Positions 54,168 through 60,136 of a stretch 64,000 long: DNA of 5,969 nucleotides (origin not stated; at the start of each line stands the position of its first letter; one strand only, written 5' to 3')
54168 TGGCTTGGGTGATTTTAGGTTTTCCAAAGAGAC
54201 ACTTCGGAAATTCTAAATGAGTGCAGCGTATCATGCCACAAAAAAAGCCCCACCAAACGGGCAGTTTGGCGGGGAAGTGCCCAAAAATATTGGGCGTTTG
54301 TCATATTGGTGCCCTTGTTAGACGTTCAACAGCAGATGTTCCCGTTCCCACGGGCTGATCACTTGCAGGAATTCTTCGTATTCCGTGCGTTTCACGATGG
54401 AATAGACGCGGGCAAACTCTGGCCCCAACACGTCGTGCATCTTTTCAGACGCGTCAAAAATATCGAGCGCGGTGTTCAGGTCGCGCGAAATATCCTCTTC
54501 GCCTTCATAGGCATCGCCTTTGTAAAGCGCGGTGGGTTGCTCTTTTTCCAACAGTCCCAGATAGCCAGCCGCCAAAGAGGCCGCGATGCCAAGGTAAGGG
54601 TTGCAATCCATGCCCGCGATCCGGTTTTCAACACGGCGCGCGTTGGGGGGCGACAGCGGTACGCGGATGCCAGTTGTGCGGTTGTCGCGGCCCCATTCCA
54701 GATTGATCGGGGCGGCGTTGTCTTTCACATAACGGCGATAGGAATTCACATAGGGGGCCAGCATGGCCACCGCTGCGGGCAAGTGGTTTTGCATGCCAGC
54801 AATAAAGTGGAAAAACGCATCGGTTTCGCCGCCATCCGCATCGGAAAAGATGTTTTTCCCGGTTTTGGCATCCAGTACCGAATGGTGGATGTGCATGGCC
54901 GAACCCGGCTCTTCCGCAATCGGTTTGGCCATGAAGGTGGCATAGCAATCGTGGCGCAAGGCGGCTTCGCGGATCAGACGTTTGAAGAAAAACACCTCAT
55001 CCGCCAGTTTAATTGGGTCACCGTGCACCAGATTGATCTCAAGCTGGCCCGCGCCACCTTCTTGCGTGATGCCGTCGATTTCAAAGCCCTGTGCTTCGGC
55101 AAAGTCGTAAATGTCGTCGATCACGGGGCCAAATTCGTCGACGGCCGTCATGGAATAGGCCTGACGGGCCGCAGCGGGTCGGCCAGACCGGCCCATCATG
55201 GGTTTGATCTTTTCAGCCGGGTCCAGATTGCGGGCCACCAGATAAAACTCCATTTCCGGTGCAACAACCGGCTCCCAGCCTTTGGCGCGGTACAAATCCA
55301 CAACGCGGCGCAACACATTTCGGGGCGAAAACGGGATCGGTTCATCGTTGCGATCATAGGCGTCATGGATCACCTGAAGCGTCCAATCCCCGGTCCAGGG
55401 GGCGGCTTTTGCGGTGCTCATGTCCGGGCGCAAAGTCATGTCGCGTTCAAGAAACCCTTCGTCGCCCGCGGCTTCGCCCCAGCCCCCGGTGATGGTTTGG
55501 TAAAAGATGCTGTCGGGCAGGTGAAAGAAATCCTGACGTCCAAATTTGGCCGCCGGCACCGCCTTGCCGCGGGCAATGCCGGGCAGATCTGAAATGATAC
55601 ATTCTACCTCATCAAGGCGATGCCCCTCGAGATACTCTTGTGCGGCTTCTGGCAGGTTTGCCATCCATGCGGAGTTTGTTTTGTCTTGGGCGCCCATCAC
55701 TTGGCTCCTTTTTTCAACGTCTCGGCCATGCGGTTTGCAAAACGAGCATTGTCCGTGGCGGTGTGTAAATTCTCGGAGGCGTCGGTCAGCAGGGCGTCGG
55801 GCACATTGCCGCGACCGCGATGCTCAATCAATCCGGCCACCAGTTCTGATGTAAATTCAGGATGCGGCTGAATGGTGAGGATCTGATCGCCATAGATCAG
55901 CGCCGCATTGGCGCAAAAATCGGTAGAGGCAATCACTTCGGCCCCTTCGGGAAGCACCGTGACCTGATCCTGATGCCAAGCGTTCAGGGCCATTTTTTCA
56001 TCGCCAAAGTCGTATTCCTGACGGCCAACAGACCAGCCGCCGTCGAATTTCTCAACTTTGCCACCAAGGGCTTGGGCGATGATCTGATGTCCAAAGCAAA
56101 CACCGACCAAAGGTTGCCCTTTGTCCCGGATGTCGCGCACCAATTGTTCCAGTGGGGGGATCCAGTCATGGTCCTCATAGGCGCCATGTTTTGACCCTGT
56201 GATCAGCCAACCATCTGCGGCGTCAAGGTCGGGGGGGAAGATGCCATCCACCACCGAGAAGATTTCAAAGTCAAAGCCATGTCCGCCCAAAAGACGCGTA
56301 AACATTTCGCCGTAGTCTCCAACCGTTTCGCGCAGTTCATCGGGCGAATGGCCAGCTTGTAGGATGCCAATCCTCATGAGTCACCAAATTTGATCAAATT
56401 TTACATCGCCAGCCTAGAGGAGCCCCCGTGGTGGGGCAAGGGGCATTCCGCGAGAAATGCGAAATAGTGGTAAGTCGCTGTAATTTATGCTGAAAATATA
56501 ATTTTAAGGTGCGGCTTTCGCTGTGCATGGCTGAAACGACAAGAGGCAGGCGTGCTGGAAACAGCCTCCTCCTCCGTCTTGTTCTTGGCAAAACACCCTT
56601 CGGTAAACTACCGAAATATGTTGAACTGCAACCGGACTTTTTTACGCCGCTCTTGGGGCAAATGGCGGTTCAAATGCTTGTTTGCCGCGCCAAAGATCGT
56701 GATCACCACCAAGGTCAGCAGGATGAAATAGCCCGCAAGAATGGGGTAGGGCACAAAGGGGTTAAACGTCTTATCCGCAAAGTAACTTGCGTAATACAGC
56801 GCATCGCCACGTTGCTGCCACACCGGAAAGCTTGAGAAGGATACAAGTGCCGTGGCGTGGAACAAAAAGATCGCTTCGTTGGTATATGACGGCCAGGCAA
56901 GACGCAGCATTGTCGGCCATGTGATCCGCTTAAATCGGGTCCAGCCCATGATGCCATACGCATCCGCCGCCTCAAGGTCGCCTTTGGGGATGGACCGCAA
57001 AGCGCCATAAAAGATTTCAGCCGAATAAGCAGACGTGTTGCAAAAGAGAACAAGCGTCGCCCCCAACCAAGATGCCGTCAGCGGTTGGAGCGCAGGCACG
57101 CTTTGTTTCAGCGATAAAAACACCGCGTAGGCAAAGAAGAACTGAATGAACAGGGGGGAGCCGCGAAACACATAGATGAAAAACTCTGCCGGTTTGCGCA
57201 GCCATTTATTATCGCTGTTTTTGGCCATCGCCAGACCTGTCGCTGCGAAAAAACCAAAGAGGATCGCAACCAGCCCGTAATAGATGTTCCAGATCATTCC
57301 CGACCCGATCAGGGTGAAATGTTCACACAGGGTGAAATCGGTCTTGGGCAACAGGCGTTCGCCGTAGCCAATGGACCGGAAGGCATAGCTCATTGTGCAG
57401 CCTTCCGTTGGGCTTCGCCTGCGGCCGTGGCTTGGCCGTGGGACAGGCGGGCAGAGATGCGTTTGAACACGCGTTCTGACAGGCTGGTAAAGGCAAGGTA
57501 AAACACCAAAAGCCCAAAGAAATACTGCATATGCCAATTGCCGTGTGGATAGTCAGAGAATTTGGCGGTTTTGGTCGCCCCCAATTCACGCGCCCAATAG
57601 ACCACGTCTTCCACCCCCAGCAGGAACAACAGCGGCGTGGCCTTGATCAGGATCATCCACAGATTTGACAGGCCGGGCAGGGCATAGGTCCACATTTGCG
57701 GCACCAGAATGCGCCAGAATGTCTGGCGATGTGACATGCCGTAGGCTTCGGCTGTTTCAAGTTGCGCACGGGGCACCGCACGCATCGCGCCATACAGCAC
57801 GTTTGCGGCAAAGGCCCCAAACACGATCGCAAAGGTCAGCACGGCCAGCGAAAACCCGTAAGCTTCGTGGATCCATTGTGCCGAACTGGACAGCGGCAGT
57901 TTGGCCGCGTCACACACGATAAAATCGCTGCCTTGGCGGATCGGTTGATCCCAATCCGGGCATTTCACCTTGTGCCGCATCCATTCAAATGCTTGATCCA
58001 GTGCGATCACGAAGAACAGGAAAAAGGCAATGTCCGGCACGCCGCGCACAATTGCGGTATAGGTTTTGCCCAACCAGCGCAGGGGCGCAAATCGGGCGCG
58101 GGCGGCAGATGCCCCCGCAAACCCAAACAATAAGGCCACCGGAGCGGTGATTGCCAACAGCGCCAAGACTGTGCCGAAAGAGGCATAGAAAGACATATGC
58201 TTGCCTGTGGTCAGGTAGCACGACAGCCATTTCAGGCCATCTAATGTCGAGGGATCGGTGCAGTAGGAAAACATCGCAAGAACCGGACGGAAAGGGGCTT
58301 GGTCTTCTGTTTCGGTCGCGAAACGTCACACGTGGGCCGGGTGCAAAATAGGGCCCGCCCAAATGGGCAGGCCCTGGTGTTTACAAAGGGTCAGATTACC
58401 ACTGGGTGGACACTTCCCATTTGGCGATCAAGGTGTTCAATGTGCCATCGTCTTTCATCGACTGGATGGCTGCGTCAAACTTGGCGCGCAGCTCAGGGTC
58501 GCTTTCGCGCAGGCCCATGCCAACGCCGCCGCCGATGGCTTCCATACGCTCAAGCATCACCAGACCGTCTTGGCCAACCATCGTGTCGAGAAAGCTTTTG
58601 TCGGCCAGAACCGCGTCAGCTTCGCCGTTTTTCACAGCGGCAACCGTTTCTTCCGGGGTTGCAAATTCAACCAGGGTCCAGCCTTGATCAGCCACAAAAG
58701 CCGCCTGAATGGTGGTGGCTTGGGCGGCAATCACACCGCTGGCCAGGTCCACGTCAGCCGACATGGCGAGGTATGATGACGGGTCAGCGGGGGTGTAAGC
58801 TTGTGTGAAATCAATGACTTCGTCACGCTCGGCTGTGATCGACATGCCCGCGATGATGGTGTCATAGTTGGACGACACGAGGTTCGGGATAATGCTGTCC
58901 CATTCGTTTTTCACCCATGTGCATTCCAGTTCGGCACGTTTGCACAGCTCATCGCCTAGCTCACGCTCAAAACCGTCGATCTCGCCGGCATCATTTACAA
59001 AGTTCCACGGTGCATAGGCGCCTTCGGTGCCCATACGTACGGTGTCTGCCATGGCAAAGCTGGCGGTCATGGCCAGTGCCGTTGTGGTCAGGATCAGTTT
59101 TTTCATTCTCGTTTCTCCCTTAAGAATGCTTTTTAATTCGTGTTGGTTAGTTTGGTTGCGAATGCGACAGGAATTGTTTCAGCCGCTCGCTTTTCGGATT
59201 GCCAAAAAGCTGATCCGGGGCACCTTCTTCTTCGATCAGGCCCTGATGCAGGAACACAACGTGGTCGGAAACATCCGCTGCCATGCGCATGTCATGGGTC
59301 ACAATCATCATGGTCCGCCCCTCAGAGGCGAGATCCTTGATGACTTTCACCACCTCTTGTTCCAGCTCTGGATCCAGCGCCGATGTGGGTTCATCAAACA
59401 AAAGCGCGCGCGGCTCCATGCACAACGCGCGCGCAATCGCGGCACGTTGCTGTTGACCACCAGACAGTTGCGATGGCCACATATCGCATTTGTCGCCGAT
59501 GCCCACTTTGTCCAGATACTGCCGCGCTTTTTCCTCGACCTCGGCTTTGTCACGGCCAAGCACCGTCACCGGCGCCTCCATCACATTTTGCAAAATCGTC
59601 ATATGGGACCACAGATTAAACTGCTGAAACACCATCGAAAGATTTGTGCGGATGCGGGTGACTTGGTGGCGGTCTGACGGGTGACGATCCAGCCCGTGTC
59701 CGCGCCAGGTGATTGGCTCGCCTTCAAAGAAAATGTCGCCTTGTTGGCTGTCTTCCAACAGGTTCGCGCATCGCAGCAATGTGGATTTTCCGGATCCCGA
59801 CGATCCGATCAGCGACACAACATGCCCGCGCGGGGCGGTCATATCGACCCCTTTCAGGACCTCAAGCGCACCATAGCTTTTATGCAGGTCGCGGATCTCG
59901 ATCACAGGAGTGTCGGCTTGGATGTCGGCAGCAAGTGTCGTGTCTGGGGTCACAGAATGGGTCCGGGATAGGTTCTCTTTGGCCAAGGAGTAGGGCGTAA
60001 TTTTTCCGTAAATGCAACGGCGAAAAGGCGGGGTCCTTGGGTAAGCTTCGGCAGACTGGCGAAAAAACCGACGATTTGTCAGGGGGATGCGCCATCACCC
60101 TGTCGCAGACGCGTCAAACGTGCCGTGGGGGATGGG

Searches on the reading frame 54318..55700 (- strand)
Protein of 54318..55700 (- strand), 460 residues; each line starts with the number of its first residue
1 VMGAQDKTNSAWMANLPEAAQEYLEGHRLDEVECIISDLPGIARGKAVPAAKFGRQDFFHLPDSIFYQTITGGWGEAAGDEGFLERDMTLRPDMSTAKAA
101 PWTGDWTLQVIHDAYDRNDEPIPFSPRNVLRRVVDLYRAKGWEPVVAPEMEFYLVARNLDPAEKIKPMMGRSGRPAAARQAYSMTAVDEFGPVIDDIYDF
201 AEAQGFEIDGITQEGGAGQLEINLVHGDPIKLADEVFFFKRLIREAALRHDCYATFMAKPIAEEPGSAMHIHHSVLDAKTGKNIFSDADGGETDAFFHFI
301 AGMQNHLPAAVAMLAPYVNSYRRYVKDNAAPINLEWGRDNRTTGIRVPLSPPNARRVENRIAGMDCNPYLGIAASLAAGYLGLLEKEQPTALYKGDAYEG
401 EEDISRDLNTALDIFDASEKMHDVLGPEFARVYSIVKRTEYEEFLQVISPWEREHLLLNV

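Call 68: find_encoding_contigs(protein=window:54318-55700:-, flank=10000, max_places=1)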
Protein window:54318-55700:- (460 aa): no gene with exactly this product is on record in the collection.

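Call 70: search_protein_families(library=pfam, proteins=[window:54318-55700:-], max_evalue=0.00001)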
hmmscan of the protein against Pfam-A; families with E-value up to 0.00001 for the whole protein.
window:54318-55700:- (460 aa): 1 family
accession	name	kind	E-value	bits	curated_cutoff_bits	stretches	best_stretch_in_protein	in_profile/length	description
PF00120.29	Gln-synt_C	-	1.2e-99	334.1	24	1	125-454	3-342/344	Glutamine synthetase, catalytic domain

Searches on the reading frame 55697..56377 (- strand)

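Call 71: search_protein_families(library=pfam, proteins=[window:55697-56377:-], max_evalue=0.00001)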
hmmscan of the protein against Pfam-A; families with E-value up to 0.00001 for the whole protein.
window:55697-56377:- (226 aa): 1 family
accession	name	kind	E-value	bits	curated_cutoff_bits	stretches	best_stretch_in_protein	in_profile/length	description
PF00117.34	GATase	-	6.5e-14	52.5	22.8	1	74-178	59-176/190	Glutamine amidotransferase class-I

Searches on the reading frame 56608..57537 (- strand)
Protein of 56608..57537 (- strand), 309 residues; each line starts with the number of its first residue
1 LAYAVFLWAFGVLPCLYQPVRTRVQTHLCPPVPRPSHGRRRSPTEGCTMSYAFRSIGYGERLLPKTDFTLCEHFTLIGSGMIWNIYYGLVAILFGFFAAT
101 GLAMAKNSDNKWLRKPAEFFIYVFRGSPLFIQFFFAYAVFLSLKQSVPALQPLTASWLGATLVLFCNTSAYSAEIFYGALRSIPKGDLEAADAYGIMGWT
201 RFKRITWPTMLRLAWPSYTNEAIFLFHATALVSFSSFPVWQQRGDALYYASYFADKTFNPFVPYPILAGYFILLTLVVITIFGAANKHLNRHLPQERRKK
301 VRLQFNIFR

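Call 71: search_protein_families(library=pfam, proteins=[window:56608-57537:-], max_evalue=0.00001)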
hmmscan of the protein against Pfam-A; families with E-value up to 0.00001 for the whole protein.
window:56608-57537:- (309 aa): 1 family
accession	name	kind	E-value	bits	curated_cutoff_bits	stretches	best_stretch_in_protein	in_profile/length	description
PF00528.27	BPD_transp_1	-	5e-17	62.7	26.4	1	93-285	3-174/184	Binding-protein-dependent transport system inner membrane component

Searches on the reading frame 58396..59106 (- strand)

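Call 71: search_protein_families(library=pfam, proteins=[window:58396-59106:-], max_evalue=0.00001)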
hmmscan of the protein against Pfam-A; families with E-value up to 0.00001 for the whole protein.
window:58396-59106:- (236 aa): 2 families
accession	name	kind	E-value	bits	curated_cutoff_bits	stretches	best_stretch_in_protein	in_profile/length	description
PF00497.25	SBP_bac_3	-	8.3e-34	116.6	26.4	1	23-230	1-129/132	Bacterial extracellular solute-binding proteins, family 3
PF10613.14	Lig_chan-Glu_bd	-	4.5e-08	33.6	30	1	66-105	64-103/115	Ligated ion channel L-glutamate- and glycine-binding site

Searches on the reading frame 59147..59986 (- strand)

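Call 71: search_protein_families(library=pfam, proteins=[window:59147-59986:-], max_evalue=0.00001)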
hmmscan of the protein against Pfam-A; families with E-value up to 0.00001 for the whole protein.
window:59147-59986:- (279 aa): 3 families
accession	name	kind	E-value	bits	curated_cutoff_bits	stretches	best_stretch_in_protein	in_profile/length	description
PF00005.33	ABC_tran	-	1.6e-32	113.4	25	1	44-202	1-137/137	ABC transporter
PF13304.12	AAA_21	-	2.1e-12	48.2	27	1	172-233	236-300/304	AAA domain, putative AbiEii toxin, Type IV TA system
PF02463.25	SMC_N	-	2e-06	27.8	40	0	166-242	135-208/220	RecF/RecN/SMC N terminal domain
